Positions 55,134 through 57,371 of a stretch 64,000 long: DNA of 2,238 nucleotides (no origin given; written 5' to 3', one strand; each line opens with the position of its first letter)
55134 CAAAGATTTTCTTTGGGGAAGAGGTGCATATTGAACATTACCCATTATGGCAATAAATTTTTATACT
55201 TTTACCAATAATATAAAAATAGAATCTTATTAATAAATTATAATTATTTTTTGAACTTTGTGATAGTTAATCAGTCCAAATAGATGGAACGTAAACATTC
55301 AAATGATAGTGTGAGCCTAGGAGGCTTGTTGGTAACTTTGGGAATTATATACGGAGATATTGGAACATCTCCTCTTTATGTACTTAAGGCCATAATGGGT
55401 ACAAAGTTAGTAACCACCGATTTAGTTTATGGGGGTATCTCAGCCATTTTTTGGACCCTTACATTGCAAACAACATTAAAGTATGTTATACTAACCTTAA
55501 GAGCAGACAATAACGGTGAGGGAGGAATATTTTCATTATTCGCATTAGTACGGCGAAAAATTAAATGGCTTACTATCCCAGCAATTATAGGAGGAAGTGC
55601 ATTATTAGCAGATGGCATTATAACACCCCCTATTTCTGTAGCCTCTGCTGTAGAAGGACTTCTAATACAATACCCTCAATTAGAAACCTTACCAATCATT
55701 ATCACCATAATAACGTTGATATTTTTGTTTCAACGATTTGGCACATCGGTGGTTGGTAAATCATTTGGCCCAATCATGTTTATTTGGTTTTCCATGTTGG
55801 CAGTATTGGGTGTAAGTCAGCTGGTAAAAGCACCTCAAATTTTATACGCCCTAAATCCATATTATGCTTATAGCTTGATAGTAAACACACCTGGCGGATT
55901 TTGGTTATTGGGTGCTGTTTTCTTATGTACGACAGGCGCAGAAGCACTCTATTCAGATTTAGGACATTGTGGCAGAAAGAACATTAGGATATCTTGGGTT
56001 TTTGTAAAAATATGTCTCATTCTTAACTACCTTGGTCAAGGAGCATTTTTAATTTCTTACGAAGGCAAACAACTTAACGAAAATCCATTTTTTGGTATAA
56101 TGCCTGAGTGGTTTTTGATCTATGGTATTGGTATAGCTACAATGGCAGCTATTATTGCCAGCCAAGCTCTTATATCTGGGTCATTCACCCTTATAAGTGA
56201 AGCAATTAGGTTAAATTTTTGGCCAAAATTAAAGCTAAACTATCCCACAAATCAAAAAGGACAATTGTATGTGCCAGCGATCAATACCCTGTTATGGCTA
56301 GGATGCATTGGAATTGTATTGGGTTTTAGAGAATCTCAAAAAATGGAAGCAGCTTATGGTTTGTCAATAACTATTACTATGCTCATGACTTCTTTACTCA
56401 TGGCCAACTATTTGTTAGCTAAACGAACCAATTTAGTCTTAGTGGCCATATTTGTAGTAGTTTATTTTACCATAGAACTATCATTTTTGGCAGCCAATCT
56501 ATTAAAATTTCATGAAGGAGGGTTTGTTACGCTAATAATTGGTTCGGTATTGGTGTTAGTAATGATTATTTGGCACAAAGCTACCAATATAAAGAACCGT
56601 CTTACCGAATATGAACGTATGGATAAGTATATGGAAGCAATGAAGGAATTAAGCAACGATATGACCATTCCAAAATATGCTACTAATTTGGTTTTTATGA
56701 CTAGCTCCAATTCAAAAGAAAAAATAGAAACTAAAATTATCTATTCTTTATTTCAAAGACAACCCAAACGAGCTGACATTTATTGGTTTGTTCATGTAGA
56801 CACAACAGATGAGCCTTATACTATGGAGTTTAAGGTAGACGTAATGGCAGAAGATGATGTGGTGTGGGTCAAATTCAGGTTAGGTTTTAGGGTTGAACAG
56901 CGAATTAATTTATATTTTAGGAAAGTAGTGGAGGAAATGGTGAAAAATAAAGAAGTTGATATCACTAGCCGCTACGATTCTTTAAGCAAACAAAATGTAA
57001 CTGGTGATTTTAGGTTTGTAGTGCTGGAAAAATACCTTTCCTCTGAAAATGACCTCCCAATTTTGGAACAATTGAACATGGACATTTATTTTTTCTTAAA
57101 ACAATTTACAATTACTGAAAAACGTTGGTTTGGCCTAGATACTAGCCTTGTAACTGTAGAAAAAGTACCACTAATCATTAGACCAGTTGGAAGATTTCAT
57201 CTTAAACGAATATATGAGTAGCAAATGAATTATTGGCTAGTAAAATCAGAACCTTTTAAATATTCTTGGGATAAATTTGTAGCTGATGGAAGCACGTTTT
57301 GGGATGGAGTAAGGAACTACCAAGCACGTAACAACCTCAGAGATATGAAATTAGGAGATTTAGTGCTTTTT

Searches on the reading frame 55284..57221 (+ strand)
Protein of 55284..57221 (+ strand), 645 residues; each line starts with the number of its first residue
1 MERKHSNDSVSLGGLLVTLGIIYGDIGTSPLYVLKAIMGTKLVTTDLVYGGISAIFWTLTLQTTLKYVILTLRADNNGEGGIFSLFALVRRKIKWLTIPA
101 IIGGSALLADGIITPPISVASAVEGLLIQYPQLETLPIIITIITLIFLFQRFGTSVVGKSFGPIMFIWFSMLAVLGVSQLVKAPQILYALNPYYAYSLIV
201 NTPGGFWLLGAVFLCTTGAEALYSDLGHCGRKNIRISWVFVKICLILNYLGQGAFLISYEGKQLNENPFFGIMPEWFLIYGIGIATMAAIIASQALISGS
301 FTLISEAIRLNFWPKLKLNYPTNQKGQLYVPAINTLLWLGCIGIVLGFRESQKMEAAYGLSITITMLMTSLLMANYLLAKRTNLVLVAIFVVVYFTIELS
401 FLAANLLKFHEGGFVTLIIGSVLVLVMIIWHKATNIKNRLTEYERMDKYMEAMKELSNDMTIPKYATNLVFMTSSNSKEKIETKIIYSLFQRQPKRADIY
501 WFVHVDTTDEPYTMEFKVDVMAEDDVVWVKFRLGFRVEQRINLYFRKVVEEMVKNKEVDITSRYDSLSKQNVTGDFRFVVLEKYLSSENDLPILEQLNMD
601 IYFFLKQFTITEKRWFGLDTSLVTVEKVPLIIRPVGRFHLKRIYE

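Call 30: search_protein_families(library=pfam, proteins=[window:55284-57221:+], max_evalue=0.001)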
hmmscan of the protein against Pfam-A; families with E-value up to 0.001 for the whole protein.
window:55284-57221:+ (645 aa): 2 families
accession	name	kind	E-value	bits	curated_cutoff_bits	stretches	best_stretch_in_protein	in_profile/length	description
PF02705.21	K_trans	-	3.7e-155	517.3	24.8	1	16-446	3-446/454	K+ potassium transporter integral membrane domain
PF22776.1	K_trans_C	-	4.5e-22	78.9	24.8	1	468-622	3-141/151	K+ potassium transporter C-terminal domain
